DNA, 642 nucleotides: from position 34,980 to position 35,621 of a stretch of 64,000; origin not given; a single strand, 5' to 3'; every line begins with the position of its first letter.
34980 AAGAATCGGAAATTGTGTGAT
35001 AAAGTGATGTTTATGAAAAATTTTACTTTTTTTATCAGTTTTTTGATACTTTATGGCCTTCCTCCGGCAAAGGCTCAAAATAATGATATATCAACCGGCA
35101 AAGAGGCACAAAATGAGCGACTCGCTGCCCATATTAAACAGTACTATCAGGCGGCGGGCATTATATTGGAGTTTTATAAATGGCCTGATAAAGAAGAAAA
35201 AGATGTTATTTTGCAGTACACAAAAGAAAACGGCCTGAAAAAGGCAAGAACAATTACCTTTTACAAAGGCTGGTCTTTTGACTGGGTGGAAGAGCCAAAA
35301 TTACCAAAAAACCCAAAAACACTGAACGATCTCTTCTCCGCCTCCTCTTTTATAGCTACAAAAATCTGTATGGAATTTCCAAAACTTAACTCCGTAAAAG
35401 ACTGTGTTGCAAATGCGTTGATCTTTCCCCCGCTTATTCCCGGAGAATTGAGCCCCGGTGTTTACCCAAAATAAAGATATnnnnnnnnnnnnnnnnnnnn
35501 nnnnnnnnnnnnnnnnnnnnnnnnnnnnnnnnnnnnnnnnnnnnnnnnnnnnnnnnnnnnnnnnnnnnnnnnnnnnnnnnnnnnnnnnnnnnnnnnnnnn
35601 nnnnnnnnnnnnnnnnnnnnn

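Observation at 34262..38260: Triplicated module of promoter, small secreted protein and protease leader: direct, direct and inverted copies around one full-length S8-like protease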

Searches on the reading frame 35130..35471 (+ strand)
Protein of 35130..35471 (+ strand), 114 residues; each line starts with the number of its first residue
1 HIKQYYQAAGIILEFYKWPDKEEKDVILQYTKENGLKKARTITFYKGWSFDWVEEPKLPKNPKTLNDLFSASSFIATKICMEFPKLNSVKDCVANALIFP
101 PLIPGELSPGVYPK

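Call 42: predict_structure(alignment_id=A5)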
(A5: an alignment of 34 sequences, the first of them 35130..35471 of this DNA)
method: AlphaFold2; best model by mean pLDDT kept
length: 114 residues; sequences in the alignment: 34
mean_pLDDT: 80.4   pTM: 0.70
mean pLDDT of the five models: 80.4, 79.8, 79.5, 78.6, 77.2
residues with pLDDT >= 90: 63; 70-90: 13; 50-70: 29; < 50: 9
segments of 3 or more residues with pLDDT < 50: 1-3, 112-114
pLDDT, mean of each block of 10 residues (from residue 1): 62 97 98 96 96 76 58 87 97 78 52 46
secondary structure, 60 per line:
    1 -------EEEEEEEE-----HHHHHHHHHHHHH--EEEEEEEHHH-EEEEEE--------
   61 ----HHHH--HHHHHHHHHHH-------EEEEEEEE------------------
elements in order: E8-15 H21-33 E36-42 E47-52 H65-68 H71-81 E89-96

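Call 44: fold_search(model_id=the predicted structure, library=pdb)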
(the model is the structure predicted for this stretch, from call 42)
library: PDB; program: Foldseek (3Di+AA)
matches with E <= 10: 764; with E <= 0.001: 0
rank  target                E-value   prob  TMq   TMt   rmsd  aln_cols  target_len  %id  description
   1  5t9p_B                1.5e-01  0.47  0.38  0.40   6.1       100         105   12  Structural analysis reveals the flexible C-terminus of Nop15 undergoes rearrangement to recognize a pre-ribosomal RNA  (released 2016-11-16)
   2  3whi_B                1.6e-01  0.85  0.37  0.14   4.2        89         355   13  Crystal structure of unautoprocessed form of IS1-inserted Pro-subtilisin E (released 2013-12-25)
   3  9qup_A                2.6e-01  0.28  0.28  0.21   6.1        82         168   15  Tb(III)-bound de novo protein scaffold TFD-EE MPNN (released 2025-11-19)
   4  1vr6_B                2.7e-01  0.75  0.38  0.14   7.5        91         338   10  Crystal structure of Phospho-2-dehydro-3-deoxyheptonate aldolase (DAHP synthase) (TM0343) from Thermotoga Maritima at  (released 2005-03-08)
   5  1s7h_C                2.9e-01  0.20  0.28  0.20   7.2        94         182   12  Structural Genomics, 2.2A crystal structure of protein YKOF from Bacillus subtilis (released 2004-07-06)
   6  6fi8_B                2.9e-01  0.18  0.30  0.28   9.0       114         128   16  Crystal structure of the IS608 transposase in complex with left end 29-mer DNA hairpin and a 6-mer DNA representing th (released 2018-03-28)
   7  3c1n_C                3.5e-01  0.35  0.32  0.10   7.0        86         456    6  Crystal Structure of Allosteric Inhibition Threonine-sensitive Aspartokinase from Methanococcus jannaschii with L-thre (released 2008-03-25)
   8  3ofe_B                3.5e-01  0.30  0.30  0.37   5.7        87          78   10  Structured Domain of Drosophila melanogaster Boca p41 2 2 Crystal form (released 2011-03-02)
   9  6zi1_AAA              3.8e-01  0.38  0.33  0.41   6.1        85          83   16  Crystal structure of the isolated H. influenzae VapD toxin (D7N mutant) (released 2020-10-14)
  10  8bwf_E                3.8e-01  0.33  0.33  0.45   4.6        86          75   10  PTBP1 RRM1 bound to an allosteric inhibitor (released 2023-10-11)
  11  2vjv_A                3.8e-01  0.15  0.29  0.27   9.3       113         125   16  Crystal structure of the IS608 transposase in complex with left end 26-mer DNA hairpin and a 6-mer DNA representing th (released 2008-02-19)
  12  2vhg_A                3.8e-01  0.13  0.28  0.26   9.3       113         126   16  Crystal Structure of the ISHp608 Transposase in Complex with Right End 31-mer DNA (released 2008-02-19)
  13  2do4_MODEL_1_A        4.0e-01  0.38  0.38  0.42   4.6       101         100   12  Solution structure of the RNA binding domain of squamous cell carcinoma antigen recognized by T cells 3 (released 2007-04-17)
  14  7mp7_MODEL_1_A        4.0e-01  0.20  0.32  0.38   7.2       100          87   13  Rules for designing protein fold switches and their implications for the folding code (released 2022-05-18)
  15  2yy3_A                4.0e-01  0.11  0.26  0.30   7.5       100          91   11  Crystal Structure of translation elongation factor EF-1 beta from Pyrococcus horikoshii (released 2007-10-30)
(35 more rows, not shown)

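Call 62: search_solved_structures(query=A5, max_evalue=10, show_alignments=2)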
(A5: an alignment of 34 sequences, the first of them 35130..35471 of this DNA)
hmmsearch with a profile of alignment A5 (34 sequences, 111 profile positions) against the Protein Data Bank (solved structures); distinct sequences matched with E-value up to 10: 7.
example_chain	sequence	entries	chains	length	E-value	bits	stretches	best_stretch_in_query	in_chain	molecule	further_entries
8ojj_A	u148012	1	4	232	0.064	16.1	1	22-73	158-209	DNA replication protein DnaD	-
8g4p_E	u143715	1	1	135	0.072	16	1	57-102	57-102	Ara h 2 allergen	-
9cmc_E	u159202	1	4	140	0.13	15.2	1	57-102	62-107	Ara h 2 allergen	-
9rtg_X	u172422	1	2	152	0.18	14.7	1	58-102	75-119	Conglutin-7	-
8sj6_Q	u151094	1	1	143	0.2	14.5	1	57-102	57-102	Ara h 2 allergen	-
8db4_E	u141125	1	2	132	0.24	14.3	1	57-102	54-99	Ara h 2 allergen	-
3ob4_A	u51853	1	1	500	2.3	11.2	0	58-102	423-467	Maltose ABC transporter periplasmic protein,Arah 2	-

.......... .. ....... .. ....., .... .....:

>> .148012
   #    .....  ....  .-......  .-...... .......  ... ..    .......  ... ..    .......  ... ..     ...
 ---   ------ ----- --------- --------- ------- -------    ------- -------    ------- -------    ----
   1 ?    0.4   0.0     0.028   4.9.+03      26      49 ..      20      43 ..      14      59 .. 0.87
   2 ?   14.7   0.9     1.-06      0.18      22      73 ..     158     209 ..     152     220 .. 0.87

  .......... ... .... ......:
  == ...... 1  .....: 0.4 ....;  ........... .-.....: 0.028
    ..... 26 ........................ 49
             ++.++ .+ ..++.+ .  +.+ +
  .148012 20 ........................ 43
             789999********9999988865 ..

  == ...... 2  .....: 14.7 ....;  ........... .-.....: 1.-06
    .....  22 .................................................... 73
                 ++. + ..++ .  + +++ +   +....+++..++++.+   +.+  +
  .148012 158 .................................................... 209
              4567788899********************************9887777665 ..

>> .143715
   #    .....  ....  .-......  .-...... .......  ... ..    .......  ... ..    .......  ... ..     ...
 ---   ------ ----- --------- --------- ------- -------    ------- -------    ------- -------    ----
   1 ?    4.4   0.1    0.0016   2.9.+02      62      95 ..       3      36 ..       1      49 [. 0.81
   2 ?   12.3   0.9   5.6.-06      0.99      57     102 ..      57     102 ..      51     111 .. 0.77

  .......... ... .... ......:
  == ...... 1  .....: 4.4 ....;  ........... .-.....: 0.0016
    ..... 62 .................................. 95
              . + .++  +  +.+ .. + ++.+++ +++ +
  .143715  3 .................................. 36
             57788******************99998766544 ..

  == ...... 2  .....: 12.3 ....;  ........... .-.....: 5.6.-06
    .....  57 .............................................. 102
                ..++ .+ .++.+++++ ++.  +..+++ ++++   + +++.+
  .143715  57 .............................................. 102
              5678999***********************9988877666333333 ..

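Call 66: search_protein_families(library=pfam, alignment_id=A5, max_evalue=1)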
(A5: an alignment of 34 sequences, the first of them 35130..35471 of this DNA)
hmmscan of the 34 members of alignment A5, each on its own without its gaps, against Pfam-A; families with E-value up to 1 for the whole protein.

A. member 1, window:35130-35471:+ (114 aa): 0 families

B. families by the number of members that match (of 34 scanned): 16 families
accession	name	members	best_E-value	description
PF22148.1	Fervidolysin_NPro-like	2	0.02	Fervidolysin N-terminal prodomain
PF23001.1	MBTP1_N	2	0.047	Membrane-bound Site-1 Protease Family N-terminal domain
PF10330.14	Stb3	2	0.099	Putative Sin3 binding protein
PF06239.17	ECSIT_N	1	0.004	Evolutionarily conserved signalling intermediate in Toll pathway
PF08083.16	PROCN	1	0.038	PROCN (NUC071) domain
PF25409.1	PH_33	1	0.046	Fungal PH-like domain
PF12970.12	DUF3858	1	0.047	Domain of Unknown Function with PDB structure (DUF3858)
PF16235.10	DUF4894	1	0.084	Domain of unknown function (DUF4894)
PF07530.16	PRE_C2HC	1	0.098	Associated with zinc fingers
PF23312.1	UBA_SIK3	1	0.1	Protein kinase SIK3 UBA domain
PF15180.11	NPBW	1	0.12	Neuropeptides B and W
PF13721.11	SecD-TM1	1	0.12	SecD export protein N-terminal TM region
PF19555.4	DUF6078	1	0.18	Family of unknown function (DUF6078)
PF04350.18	PilO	1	0.21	Pilus assembly protein, PilO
PF01640.23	Peptidase_C10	1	0.24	Peptidase C10 family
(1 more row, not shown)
